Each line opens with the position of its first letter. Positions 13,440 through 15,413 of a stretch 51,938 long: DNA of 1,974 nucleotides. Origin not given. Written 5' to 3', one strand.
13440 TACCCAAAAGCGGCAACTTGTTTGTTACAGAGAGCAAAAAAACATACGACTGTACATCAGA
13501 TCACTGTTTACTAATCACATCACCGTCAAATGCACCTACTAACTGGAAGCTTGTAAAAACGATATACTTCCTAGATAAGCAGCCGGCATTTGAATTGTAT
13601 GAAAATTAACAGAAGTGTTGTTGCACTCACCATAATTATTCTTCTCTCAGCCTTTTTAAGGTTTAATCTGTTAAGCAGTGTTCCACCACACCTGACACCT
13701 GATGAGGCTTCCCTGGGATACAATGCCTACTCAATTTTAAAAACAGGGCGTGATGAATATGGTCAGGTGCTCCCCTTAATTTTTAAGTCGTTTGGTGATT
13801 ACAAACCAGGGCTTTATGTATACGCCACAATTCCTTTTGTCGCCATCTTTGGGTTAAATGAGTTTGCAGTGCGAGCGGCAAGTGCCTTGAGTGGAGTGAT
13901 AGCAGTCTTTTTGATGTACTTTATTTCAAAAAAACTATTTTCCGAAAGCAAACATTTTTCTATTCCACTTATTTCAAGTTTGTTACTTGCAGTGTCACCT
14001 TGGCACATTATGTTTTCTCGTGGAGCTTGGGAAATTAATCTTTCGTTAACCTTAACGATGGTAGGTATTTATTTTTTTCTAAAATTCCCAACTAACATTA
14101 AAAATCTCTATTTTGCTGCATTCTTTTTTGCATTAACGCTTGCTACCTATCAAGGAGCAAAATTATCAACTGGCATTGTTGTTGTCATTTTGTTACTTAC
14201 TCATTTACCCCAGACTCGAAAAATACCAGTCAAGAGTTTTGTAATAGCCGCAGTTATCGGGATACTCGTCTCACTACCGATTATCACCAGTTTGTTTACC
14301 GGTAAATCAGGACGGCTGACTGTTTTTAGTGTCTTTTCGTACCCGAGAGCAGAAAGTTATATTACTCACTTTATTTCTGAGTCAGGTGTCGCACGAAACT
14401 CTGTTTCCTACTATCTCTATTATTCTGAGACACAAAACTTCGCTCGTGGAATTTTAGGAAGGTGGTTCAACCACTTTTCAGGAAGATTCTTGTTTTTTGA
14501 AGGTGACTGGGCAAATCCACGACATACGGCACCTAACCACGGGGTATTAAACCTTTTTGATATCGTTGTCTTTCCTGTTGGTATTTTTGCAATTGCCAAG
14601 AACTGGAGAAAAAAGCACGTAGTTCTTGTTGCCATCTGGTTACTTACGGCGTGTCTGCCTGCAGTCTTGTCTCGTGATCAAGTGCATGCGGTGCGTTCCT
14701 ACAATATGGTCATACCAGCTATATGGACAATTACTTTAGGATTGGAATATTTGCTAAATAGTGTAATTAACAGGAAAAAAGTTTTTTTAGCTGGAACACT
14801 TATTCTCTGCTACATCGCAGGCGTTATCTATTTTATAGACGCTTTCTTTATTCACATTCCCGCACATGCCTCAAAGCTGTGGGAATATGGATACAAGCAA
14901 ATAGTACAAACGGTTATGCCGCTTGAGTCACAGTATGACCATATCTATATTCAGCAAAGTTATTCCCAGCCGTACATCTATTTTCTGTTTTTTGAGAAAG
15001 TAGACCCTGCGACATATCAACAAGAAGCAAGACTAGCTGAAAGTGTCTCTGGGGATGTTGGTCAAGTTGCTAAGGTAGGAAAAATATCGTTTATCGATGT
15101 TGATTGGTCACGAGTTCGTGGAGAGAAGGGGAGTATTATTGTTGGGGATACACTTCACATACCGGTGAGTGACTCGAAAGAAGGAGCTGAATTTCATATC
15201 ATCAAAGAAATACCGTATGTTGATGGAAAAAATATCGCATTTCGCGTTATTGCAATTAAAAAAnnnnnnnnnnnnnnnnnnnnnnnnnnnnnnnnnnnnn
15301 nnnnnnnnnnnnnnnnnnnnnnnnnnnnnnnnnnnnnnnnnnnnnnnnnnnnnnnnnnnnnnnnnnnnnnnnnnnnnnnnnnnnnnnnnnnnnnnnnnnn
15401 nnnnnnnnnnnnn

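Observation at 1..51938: A >50-kb glycan-assembly super-locus built mainly from GT-C (lipid-sugar dependent) membrane transferases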

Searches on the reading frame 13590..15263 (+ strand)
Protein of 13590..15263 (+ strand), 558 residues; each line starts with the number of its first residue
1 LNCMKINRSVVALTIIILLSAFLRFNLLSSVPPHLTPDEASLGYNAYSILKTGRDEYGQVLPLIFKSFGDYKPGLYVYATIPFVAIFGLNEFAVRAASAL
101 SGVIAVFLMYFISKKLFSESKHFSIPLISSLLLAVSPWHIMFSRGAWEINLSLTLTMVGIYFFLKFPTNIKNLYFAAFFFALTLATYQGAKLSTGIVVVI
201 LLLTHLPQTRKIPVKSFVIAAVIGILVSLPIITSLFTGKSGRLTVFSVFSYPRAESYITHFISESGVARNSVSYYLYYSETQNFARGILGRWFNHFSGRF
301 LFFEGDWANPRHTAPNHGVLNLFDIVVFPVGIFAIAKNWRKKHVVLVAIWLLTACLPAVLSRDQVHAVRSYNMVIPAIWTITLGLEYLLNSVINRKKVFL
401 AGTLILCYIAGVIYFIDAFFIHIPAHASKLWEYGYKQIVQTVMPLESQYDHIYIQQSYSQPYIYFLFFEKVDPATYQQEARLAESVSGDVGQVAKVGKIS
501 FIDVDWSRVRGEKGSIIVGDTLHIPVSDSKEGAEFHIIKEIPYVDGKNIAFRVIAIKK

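Call 6: search_protein_families(library=pfam, proteins=[window:13590-15263:+], max_evalue=0.01)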
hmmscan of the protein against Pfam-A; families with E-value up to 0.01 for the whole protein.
window:13590-15263:+ (558 aa): 1 family
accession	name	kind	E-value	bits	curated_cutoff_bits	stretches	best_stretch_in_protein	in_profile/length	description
PF13231.12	PMT_2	-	1.2e-07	32.5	26.1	1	78-231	8-157/160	Dolichyl-phosphate-mannose-protein mannosyltransferase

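Call 16: find_homologous_proteins(query=window:13590-15263:+, max_evalue=1e-10)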
Query window:13590-15263:+ (558 aa): 3375 proteins with E <= 1e-10 among 8000 candidates; the best 120 are listed.
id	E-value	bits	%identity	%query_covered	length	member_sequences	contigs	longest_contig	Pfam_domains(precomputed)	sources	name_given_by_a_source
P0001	0.0e+0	1041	79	99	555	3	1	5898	PF13231.13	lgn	-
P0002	3.1e-279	945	73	99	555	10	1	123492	PF02366.25,PF13231.13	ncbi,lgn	-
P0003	1.8e-230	784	63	99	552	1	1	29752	PF02366.25,PF13231.13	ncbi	-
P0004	8.7e-221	752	61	99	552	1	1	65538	PF02366.25,PF13231.13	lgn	-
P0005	6.2e-204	697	55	100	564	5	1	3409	PF13231.13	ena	-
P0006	6.1e-203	693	56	100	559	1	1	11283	PF02366.25,PF13231.13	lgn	-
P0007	5.4e-201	687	55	99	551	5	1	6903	PF02366.25,PF13231.13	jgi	-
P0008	9.9e-201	686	56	95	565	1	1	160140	PF13231.13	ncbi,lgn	-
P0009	3.2e-199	681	56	99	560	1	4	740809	PF02366.25,PF13231.13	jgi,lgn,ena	-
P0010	4.2e-198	677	57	97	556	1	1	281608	PF02366.25,PF13231.13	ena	-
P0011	4.6e-198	677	57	97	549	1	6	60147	PF02366.25,PF13231.13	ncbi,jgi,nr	ncbi:glycosyltransferase family 39 protein [Patescibacteria group bacterium]|nr:glycosyltransferase 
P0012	5.4e-198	677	57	97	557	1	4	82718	PF02366.25,PF13231.13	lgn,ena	-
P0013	6.2e-198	677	55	100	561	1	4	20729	PF13231.13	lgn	-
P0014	7.8e-198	677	56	97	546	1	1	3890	PF02366.25,PF13231.13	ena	-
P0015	2.0e-197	675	57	97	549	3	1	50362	PF02366.25,PF13231.13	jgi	-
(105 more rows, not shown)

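Call 17: find_encoding_contigs(protein=P0002, flank=10000, max_places=3)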
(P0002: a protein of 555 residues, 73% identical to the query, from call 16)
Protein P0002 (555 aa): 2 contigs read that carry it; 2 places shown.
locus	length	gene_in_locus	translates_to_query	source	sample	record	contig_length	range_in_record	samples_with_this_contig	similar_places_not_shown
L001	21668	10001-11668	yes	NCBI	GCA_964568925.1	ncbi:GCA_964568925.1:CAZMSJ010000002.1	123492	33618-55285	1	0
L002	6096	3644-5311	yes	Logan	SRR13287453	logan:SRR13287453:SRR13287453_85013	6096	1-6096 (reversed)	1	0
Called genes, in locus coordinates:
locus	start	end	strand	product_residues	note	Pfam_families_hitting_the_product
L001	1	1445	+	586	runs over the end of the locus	PF13231:PMT_2 (weak)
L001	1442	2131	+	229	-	-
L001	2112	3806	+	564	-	PF13231:PMT_2 (weak)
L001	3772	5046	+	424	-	-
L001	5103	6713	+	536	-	PF02366:PMT (weak), PF13231:PMT_2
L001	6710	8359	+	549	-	PF09586:YfhO (faint), PF10131:PTPS_related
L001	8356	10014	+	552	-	PF02366:PMT (weak), PF13231:PMT_2 (weak)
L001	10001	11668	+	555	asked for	PF02366:PMT, PF13231:PMT_2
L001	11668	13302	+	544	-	PF13231:PMT_2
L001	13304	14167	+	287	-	PF00535:Glycos_transf_2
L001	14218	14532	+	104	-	-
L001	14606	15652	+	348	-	PF13579:Glyco_trans_4_4 (faint), PF13439:Glyco_transf_4, PF00534:Glycos_transf_1, PF13692:Glyco_trans_1_4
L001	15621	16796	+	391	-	-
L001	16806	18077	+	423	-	PF01943:Polysacc_synt, PF13440:Polysacc_synt_3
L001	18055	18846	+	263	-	PF00535:Glycos_transf_2, PF10111:Glyco_tranf_2_2 (faint)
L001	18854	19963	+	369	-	PF13439:Glyco_transf_4 (weak), PF20706:GT4-conflict, PF00534:Glycos_transf_1, PF13692:Glyco_trans_1_4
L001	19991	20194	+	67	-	-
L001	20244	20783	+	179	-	PF18915:DUF5667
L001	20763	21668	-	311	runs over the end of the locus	-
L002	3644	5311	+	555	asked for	PF02366:PMT, PF13231:PMT_2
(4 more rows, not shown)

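Call 24: find_related_loci(query=A1, collection=genome_contigs, flank=10000)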
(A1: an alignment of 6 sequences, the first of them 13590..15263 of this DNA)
Query A1 (558 aa) in genome_contigs; peptide patterns used: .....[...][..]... (x = any residue, [..] = any of these).
600 stretches matched a pattern (row limit reached: there are more); 597 encode a relative of the query (tblastn E <= 1e-3); the best 80 are kept; 80 distinct loci.
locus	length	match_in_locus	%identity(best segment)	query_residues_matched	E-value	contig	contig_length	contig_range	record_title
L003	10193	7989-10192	55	1-557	0e+0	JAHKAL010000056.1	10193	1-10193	MAG: Patescibacteria group bacterium isolate Undefined_mixed_planktonic.mb.4 Undefined_mixed_pla.mb.4_k141_1051416, whol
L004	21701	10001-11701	54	2-558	0e+0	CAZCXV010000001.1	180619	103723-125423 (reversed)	MAG TPA_asm: uncultured Gammaproteobacteria bacterium isolate SRP062349_co2_267 genome assembly, contig: NODE_32_length_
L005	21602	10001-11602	57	15-554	0e+0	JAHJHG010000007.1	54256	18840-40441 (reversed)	MAG: Patescibacteria group bacterium isolate Modern_marine_planktonic.mb.16 Modern_marine_plan.mb.16_k141_695771, whole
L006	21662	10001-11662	50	1-552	0e+0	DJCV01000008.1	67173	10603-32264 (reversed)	MAG TPA_asm: Candidatus Woesebacteria bacterium UBA5941 UBA5941_contig_4, whole genome shotgun sequence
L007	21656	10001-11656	53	1-557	0e+0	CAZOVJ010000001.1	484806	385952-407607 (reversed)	MAG TPA_asm: uncultured Gammaproteobacteria bacterium isolate SRP068000_co4_46 genome assembly, contig: NODE_3_length_48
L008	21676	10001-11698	52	1-557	0e+0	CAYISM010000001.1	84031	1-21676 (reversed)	MAG TPA_asm: uncultured Gammaproteobacteria bacterium isolate ERP119705_co3_788 genome assembly, contig: NODE_170_length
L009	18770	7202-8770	54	28-556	0e+0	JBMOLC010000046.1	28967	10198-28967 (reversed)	MAG: Patescibacteria group bacterium isolate Betzabe_MAG014 MAG014_46, whole genome shotgun sequence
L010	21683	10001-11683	51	1-557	0e+0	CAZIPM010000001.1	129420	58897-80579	MAG TPA_asm: uncultured Gammaproteobacteria bacterium isolate SRP050083_co2_604 genome assembly, contig: NODE_30_length_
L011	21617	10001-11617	53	13-557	0e+0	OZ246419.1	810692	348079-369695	MAG: uncultured Gammaproteobacteria bacterium isolate binchicken_co84_156 genome assembly, chromosome: 1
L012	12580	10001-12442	54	1-557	0e+0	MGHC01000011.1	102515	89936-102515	MAG: Candidatus Woesebacteria bacterium RIFCSPLOWO2_01_FULL_39_10 rifcsplowo2_01_scaffold_2422, whole genome shotgun seq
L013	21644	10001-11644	52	5-557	0e+0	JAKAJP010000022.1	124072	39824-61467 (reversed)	MAG: bacterium isolate WY4.bin110 NODE_142_length_124072_cov_1.955061, whole genome shotgun sequence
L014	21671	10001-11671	52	15-557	0e+0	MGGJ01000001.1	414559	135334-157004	MAG: Candidatus Woesebacteria bacterium RIFCSPHIGHO2_01_FULL_39_32 rifcsphigho2_01_scaffold_107, whole genome shotgun se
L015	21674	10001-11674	55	2-558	4e-180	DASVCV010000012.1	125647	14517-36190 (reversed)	MAG TPA_asm: Patescibacteria group bacterium isolate SMAG_U2016 k141_385947, whole genome shotgun sequence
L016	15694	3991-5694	49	1-557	1e-177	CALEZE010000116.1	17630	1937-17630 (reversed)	MAG TPA_asm: uncultured bacterium isolate SRR7515931_bin.142_CONCOCT_v1.1_MAG genome assembly, contig: ERZ869938.1579, w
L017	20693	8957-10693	49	12-557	1e-174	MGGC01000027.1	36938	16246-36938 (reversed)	MAG: Candidatus Woesebacteria bacterium RIFCSPHIGHO2_01_FULL_38_10 rifcsphigho2_01_scaffold_3491, whole genome shotgun s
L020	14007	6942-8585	52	1-556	1e-172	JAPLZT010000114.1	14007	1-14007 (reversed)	MAG: Candidatus Woesebacteria bacterium isolate LacPavin_0920_WC90_MAG_37_8 LacPavin_0920_WC90_scaffold_2130171, whole g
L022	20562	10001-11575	49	28-552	7e-165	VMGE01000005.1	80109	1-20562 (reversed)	MAG: Microgenomates group bacterium Gr01-1014_5 G01um10145_scaffold_139, whole genome shotgun sequence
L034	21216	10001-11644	44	1-547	4e-134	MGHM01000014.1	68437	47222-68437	MAG: Candidatus Woesebacteria bacterium RIFCSPLOWO2_01_FULL_44_24b rifcsplowo2_01_scaffold_319, whole genome shotgun seq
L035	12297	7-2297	41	4-554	1e-130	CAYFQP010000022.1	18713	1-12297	MAG TPA_asm: uncultured Gammaproteobacteria bacterium isolate ERP108616_co1_137 genome assembly, contig: k119_615681, wh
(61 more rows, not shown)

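Call 53: search_protein_families(library=pfam, proteins=[L035:4807-6282:-, L022:2219-3637:+, L034:2356-3765:+, L001:14218-14529:+], max_evalue=0.01)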
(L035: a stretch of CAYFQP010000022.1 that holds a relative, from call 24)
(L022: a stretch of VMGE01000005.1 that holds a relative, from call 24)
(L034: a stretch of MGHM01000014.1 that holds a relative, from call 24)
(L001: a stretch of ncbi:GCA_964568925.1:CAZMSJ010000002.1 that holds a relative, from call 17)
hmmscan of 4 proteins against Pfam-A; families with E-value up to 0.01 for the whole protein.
L035:4807-6282:- (492 aa): 0 families

L022:2219-3637:+ (473 aa): 1 family
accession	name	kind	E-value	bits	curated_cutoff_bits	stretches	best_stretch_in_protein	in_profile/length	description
PF13231.12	PMT_2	-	3.1e-08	34.5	26.1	1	66-220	2-159/160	Dolichyl-phosphate-mannose-protein mannosyltransferase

L034:2356-3765:+ (470 aa): 1 family
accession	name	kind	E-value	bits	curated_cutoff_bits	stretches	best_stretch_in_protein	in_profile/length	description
PF13231.12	PMT_2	-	3.2e-05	24.6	26.1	1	69-204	13-152/160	Dolichyl-phosphate-mannose-protein mannosyltransferase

L001:14218-14529:+ (104 aa): 0 families

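Call 55: search_solved_structures(query=A1, max_evalue=0.1, show_alignments=2)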
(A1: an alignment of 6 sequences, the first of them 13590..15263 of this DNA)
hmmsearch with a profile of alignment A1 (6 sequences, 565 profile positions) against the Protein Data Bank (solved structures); distinct sequences matched with E-value up to 0.1: 0.

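Call 65: predict_structure(alignment_id=A6)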
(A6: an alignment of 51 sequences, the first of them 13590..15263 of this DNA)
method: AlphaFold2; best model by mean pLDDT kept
length: 558 residues; sequences in the alignment: 51
mean_pLDDT: 89.7   pTM: 0.90
mean pLDDT of the five models: 89.7, 89.6, 89.2, 86.2, 85.0
residues with pLDDT >= 90: 370; 70-90: 159; 50-70: 26; < 50: 3
segments of 3 or more residues with pLDDT < 50: 1-3
pLDDT, mean of each block of 10 residues (from residue 1): 71 97 95 90 95 90 70 87 98 96 98 89 89 96 81 97 96 97 83 91 95 96 91 74 68 82 84 84 89 94 90 89 95 96 95 92 82 96 94 88 94 94 83 93 95 90 95 92 66 86 91 94 92 95 92 95
secondary structure, 60 per line:
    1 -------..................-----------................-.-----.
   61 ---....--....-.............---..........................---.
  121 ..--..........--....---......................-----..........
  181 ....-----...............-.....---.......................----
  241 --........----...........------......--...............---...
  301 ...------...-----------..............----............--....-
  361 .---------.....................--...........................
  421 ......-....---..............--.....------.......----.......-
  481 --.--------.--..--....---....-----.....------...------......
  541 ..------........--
elements in order: H8-25 H37-52 E64-67 E70-73 H75-87 H91-116 H125-134 H137-140 H144-165 H171-184 H190-204 H206-210 H214-236 H243-246 H255-265 H272-277 H280-294 H298-303 H324-337 H342-353 H356-359 H371-391 H394-426 H428-431 H435-448 E451-455 H462-468 H473-479 E499-502 H506-509 E515-519 E535-542 E549-556

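Call 67: fold_search(model_id=the predicted structure, library=pdb)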
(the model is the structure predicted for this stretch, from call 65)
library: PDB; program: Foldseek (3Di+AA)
matches with E <= 10: 195; with E <= 0.001: 17
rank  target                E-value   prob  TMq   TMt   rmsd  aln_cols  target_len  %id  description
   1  5f15                  2.6e-07  1.00  0.53  0.55  10.6       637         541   12  Crystal Structure of ArnT from Cupriavidus metallidurans bound to Undecaprenyl phosphate (released 2016-02-17)
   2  3wak                  7.8e-07  1.00  0.42  0.29  13.3       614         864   13  Crystal structure of the Archaeoglobus fulgidus oligosaccharyltransferase (O29867_ARCFU) in the apo form (released 2013-10-30)
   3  5ezm                  8.5e-07  1.00  0.51  0.53   9.6       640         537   13  Crystal Structure of ArnT from Cupriavidus metallidurans in the apo state (released 2016-02-17)
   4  8agc_A                9.3e-07  1.00  0.49  0.41  13.3       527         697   14  Structure of yeast oligosaccharylransferase complex with lipid-linked oligosaccharide and non-acceptor peptide bound (released 2022-12-07)
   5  5gmy_A                3.0e-06  1.00  0.47  0.33  13.4       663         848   12  Crystal structure of the Archaeoglobus fulgidus oligosaccharyltransferase (O29867_ARCFU) tethered with an acceptor pep (released 2017-02-01)
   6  6ezn_F                5.2e-06  1.00  0.51  0.45  14.5       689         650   12  Cryo-EM structure of the yeast oligosaccharyltransferase (OST) complex (released 2018-01-17)
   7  7e9s_A                6.5e-06  1.00  0.44  0.30  12.8       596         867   13  Archaeal oligosaccharyltransferase AglB from Archaeoglobus fulgidus in complex with an inhibitory peptide and a dolich (released 2021-09-08)
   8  3rce_A                7.3e-06  1.00  0.45  0.38  14.9       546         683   14  Bacterial oligosaccharyltransferase PglB (released 2011-06-15)
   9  8pn9_A                1.0e-05  1.00  0.48  0.42  12.3       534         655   12  Structure of human oligosaccharyltransferase OST-A complex bound to NGI-1 (released 2024-05-08)
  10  6gxc_A                1.5e-05  1.00  0.47  0.39  13.5       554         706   14  Bacterial oligosaccharyltransferase PglB in complex with an inhibitory peptide and a reactive lipid-linked oligosaccha (released 2018-11-14)
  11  6c26_A                1.6e-05  1.00  0.53  0.46  14.7       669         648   11  The Cryo-EM structure of a eukaryotic oligosaccharyl transferase complex (released 2018-01-31)
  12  5ogl_A                1.8e-05  1.00  0.46  0.38  13.1       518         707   14  Structure of bacterial oligosaccharyltransferase PglB in complex with an acceptor peptide and an lipid-linked oligosac (released 2017-10-25)
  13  9s6s_A                1.8e-05  1.00  0.47  0.48  11.1       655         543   12  Ternary cryo-EM structure of human ALG9 with Dol25-PP-GlcNAc2Man6, Dol25-P-Man and Fab (released 2026-03-18)
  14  6s7t_A                2.2e-05  1.00  0.48  0.39  12.7       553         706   10  Cryo-EM structure of human oligosaccharyltransferase complex OST-B (released 2019-12-18)
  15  9s6u_A                2.3e-05  1.00  0.49  0.50  10.6       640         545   12  Ternary cryo-EM structure of human ALG9 with Dol25-PP-GlcNAc2Man8, Dol25-P-Man and Fab (released 2026-03-18)
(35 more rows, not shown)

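Call 81: search_protein_families(library=pfam, proteins=[L001:1442-2128:+, L020:11-679:+, L017:254-1012:+, L010:4031-4702:-], max_evalue=0.01)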
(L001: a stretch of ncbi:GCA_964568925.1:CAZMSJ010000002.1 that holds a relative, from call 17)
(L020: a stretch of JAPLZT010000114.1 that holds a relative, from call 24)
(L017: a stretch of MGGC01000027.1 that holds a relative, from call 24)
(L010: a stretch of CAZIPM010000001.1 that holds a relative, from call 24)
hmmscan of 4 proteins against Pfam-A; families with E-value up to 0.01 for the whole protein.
L001:1442-2128:+ (229 aa): 0 families

L020:11-679:+ (223 aa): 0 families

L017:254-1012:+ (253 aa): 0 families

L010:4031-4702:- (224 aa): 0 families
